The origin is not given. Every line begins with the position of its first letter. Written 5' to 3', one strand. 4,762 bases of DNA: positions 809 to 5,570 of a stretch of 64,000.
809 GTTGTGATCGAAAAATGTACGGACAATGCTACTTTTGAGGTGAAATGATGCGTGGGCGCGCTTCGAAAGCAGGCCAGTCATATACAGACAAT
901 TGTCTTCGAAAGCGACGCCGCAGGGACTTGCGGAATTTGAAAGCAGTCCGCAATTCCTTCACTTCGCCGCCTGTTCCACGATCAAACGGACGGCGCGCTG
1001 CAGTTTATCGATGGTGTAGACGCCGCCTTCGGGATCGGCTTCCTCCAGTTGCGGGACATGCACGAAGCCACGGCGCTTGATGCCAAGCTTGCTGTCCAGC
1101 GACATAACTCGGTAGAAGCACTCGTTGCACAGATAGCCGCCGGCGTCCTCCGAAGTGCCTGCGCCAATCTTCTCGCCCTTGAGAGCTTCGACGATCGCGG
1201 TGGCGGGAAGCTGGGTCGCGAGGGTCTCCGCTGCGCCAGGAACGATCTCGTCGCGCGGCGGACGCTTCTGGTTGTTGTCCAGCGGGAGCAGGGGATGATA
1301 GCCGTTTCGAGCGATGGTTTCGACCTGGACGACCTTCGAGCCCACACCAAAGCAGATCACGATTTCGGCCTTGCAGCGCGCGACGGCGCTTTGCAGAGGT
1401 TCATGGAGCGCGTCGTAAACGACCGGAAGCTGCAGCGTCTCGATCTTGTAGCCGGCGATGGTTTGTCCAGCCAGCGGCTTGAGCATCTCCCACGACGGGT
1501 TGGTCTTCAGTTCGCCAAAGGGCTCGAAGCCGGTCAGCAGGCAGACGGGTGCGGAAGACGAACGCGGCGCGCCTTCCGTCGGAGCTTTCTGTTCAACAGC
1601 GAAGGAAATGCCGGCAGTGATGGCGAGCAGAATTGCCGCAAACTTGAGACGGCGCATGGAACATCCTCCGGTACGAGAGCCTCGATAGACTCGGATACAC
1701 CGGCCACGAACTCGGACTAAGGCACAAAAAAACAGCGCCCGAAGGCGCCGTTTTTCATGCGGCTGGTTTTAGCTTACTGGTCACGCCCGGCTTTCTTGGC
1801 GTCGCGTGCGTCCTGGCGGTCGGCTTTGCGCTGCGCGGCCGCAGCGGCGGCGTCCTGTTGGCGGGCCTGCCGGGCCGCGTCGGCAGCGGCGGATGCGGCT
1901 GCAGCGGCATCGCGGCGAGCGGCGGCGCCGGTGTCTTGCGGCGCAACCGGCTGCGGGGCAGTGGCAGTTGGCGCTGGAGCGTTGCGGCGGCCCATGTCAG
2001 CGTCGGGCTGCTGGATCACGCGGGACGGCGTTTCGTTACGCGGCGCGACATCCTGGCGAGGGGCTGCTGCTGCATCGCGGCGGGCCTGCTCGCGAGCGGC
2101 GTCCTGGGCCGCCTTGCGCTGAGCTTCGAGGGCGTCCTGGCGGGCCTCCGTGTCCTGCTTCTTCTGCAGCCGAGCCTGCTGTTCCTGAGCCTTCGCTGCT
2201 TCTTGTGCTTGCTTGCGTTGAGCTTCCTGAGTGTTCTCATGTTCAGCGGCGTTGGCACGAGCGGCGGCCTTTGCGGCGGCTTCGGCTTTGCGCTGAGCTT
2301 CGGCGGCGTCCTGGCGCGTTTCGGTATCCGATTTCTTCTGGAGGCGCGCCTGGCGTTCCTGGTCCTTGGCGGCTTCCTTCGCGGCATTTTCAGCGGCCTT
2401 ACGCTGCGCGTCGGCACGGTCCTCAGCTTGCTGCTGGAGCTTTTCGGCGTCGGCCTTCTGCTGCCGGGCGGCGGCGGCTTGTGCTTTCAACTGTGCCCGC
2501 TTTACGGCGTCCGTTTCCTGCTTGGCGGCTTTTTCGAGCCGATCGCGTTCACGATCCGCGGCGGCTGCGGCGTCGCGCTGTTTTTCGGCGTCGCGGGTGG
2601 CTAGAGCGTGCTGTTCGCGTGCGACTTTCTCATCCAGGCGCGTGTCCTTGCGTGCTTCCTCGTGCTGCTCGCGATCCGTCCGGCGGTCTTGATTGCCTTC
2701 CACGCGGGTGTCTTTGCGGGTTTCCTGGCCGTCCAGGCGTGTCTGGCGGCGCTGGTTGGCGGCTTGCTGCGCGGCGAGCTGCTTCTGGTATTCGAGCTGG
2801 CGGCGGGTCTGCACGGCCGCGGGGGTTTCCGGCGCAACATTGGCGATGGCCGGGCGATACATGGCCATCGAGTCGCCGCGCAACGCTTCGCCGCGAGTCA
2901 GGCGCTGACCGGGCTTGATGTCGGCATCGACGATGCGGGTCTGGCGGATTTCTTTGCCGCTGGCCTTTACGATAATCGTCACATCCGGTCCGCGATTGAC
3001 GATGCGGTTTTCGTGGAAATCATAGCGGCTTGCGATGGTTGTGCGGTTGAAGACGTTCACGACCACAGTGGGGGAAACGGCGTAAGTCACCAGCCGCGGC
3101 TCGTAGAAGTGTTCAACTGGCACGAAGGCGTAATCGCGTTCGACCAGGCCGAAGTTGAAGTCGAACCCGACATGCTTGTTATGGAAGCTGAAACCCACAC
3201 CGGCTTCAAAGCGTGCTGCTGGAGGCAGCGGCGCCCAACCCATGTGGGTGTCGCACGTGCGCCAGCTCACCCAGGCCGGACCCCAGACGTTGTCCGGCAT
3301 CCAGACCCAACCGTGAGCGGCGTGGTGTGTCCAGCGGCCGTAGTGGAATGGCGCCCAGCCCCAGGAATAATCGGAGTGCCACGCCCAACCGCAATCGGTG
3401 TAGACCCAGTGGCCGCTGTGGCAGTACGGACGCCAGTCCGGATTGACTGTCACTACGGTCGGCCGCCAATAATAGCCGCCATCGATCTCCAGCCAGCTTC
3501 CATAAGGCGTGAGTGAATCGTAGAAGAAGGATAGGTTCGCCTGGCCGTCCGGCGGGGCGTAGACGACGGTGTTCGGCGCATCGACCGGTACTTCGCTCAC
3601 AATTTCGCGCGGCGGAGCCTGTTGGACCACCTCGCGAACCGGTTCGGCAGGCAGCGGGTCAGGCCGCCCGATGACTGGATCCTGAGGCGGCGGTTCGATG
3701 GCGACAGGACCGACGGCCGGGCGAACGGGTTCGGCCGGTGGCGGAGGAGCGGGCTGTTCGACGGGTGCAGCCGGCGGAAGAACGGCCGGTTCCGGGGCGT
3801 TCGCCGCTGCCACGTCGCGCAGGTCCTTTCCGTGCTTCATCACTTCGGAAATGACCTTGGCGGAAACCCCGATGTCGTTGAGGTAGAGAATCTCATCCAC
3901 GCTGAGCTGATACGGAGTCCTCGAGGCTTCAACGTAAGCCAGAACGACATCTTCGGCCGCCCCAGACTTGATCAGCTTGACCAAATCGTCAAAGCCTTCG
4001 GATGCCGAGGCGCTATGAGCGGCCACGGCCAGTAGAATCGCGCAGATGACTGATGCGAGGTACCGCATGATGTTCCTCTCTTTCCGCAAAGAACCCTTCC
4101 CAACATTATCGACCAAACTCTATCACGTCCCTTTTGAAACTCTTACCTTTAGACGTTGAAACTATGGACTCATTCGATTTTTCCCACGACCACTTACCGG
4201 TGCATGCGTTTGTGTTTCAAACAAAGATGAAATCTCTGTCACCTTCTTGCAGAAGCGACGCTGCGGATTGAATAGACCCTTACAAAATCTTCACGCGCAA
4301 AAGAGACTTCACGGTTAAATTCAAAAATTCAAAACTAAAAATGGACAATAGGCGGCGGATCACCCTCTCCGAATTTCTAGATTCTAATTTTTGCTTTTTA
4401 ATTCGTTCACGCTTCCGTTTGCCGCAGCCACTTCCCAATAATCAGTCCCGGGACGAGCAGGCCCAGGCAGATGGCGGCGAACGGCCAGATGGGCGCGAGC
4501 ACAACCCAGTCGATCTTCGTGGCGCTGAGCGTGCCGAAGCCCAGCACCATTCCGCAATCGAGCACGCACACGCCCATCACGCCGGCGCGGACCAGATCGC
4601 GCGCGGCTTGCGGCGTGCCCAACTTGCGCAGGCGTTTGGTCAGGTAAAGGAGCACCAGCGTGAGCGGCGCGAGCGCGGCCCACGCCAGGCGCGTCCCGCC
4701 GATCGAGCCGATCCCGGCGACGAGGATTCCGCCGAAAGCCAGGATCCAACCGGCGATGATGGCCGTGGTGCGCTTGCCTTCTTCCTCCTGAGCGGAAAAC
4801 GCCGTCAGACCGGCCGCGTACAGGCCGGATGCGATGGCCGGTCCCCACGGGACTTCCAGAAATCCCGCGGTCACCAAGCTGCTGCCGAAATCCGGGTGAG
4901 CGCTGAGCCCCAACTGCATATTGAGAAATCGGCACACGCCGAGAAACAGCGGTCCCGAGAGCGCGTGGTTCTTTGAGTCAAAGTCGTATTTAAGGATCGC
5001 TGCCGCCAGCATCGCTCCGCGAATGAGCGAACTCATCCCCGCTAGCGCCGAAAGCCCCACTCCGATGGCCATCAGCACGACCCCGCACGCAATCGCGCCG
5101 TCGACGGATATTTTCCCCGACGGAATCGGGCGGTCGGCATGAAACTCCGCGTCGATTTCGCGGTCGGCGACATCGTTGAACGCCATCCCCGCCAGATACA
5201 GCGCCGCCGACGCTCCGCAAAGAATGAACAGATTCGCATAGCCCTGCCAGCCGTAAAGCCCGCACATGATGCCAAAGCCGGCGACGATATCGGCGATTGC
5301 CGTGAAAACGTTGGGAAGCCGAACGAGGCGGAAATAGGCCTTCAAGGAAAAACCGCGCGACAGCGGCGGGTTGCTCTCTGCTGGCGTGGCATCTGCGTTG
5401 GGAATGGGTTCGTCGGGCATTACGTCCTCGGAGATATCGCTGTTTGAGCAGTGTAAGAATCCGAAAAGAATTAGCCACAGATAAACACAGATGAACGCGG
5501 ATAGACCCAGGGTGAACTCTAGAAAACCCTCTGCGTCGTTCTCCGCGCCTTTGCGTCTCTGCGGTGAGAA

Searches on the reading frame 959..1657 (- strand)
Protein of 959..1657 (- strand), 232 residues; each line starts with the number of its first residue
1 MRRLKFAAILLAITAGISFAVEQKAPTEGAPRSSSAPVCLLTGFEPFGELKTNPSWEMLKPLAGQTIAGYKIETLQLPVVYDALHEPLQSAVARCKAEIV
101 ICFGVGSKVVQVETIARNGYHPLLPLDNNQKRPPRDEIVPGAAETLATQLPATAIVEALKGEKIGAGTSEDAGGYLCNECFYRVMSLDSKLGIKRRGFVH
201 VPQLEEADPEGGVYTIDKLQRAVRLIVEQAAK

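Call 20: search_protein_families(library=pfam, max_evalue=0.01, proteins=[window:959-1657:-])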
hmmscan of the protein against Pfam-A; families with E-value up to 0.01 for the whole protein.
window:959-1657:- (232 aa): 1 family
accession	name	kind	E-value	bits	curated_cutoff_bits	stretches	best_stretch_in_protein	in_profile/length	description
PF01470.22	Peptidase_C15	-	2.8e-32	112.9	22.7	1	40-206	4-172/204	Pyroglutamyl peptidase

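Call 60: find_encoding_contigs(protein=window:959-1657:-, flank=10000, max_places=1)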
Protein window:959-1657:- (232 aa): 3 contigs read that carry it; 1 place shown.
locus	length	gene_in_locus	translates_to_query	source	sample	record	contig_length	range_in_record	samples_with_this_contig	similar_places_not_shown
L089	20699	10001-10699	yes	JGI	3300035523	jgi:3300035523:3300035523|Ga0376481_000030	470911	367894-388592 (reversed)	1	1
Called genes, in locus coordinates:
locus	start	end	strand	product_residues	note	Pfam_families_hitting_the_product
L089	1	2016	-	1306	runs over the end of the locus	-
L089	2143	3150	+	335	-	PF14100:DUF6807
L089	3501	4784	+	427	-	PF01408:GFO_IDH_MocA, PF22725:GFO_IDH_MocA_C3 (faint), PF19051:GFO_IDH_MocA_C2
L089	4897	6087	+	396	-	PF00389:2-Hacid_dh, PF02826:2-Hacid_dh_C, PF03446:NAD_binding_2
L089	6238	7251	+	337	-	PF01040:UbiA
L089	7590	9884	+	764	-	-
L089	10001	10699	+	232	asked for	PF01470:Peptidase_C15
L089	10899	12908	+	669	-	-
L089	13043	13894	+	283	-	PF12833:HTH_18, PF00165:HTH_AraC (weak)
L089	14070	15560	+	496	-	PF01547:SBP_bac_1, PF12974:Phosphonate-bd (weak), PF13531:SBP_bac_11, PF12727:PBP_like (weak), PF13531:SBP_bac_11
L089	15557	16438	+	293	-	PF00528:BPD_transp_1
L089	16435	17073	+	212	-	PF00005:ABC_tran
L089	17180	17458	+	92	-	PF02597:ThiS (weak)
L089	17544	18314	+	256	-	PF00899:ThiF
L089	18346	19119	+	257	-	PF13531:SBP_bac_11, PF01547:SBP_bac_1 (weak), PF12727:PBP_like (weak)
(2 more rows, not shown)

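Call 61: find_encoding_contigs(protein=window:959-1657:-, flank=10000, max_places=10)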
Protein window:959-1657:- (232 aa): 3 contigs read that carry it; 2 places shown.
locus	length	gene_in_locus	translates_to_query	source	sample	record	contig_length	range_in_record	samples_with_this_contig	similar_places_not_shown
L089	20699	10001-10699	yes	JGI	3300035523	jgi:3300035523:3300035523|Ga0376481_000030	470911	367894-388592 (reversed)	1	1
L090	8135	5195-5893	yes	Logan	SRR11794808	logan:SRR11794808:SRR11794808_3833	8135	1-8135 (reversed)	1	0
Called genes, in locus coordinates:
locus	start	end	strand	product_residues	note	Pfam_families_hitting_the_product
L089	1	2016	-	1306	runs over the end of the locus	-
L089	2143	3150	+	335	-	PF14100:DUF6807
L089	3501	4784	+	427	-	PF01408:GFO_IDH_MocA, PF22725:GFO_IDH_MocA_C3 (faint), PF19051:GFO_IDH_MocA_C2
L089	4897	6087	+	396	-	PF00389:2-Hacid_dh, PF02826:2-Hacid_dh_C, PF03446:NAD_binding_2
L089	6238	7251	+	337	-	PF01040:UbiA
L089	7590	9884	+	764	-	-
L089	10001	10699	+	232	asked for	PF01470:Peptidase_C15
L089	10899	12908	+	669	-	-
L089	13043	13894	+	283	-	PF12833:HTH_18, PF00165:HTH_AraC (weak)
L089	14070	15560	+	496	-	PF01547:SBP_bac_1, PF12974:Phosphonate-bd (weak), PF13531:SBP_bac_11, PF12727:PBP_like (weak), PF13531:SBP_bac_11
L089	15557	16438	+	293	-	PF00528:BPD_transp_1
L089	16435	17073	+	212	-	PF00005:ABC_tran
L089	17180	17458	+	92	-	PF02597:ThiS (weak)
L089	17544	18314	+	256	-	PF00899:ThiF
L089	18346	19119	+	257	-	PF13531:SBP_bac_11, PF01547:SBP_bac_1 (weak), PF12727:PBP_like (weak)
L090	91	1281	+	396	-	PF00389:2-Hacid_dh, PF02826:2-Hacid_dh_C, PF03446:NAD_binding_2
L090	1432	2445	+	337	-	PF01040:UbiA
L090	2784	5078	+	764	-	-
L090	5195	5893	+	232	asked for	PF01470:Peptidase_C15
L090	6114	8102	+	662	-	-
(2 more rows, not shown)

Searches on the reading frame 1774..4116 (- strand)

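Call 18: search_protein_families(library=pfam, max_evalue=0.01, proteins=[window:1774-4116:-])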
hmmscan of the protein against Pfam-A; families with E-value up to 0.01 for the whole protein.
window:1774-4116:- (780 aa): 1 family
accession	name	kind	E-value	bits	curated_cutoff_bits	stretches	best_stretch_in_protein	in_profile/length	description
PF20245.3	DUF6600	-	4.9e-29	100.9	27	1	200-300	2-101/102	Family of unknown function (DUF6600)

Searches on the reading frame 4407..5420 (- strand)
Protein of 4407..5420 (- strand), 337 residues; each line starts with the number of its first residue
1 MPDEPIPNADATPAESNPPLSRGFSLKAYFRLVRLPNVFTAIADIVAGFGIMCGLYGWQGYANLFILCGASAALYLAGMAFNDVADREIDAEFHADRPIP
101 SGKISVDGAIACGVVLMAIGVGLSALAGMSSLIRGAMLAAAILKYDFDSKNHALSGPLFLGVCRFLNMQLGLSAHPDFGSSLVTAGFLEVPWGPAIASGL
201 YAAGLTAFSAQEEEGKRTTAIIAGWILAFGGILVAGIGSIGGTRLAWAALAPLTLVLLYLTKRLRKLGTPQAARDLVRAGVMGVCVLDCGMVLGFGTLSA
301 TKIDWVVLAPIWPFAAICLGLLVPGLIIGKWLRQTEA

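Call 18: search_protein_families(library=pfam, max_evalue=0.01, proteins=[window:4407-5420:-])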
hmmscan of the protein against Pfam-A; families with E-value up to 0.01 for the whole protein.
window:4407-5420:- (337 aa): 1 family
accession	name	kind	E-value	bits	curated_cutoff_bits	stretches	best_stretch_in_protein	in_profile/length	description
PF01040.23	UbiA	-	3.7e-19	69.5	34.2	1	47-272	5-239/250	UbiA prenyltransferase family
